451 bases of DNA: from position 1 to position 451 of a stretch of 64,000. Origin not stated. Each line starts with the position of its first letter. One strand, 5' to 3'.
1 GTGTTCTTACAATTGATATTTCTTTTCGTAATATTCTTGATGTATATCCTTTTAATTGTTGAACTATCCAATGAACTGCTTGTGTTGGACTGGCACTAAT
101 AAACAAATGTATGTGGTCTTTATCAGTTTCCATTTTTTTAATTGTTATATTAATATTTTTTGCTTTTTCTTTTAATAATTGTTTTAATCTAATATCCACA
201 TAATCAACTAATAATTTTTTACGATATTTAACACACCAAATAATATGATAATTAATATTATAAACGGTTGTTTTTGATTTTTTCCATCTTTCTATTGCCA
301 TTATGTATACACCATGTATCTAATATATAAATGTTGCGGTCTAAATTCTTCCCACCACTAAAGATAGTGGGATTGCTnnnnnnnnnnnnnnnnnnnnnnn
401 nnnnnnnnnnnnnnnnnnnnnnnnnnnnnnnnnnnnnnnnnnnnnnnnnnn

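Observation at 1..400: IS200/IS605 TnpA at the window edge; its 46-bp hairpin end is duplicated 33.6 kb away next to a decayed tnpA-like stub and supplies the last codons of the 1408-aa gene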

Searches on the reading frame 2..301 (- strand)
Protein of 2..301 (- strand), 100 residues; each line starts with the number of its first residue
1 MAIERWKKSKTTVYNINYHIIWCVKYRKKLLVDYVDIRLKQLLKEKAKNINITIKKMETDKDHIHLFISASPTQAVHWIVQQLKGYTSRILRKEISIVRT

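Call 11: search_protein_families(library=pfam, proteins=[window:2-301:-], max_evalue=0.01)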
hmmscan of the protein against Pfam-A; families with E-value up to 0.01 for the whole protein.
window:2-301:- (100 aa): 1 family
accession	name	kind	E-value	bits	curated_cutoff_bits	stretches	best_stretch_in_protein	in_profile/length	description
PF01797.21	Y1_Tnp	-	1.4e-26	93.5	23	1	12-99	1-88/121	Transposase IS200 like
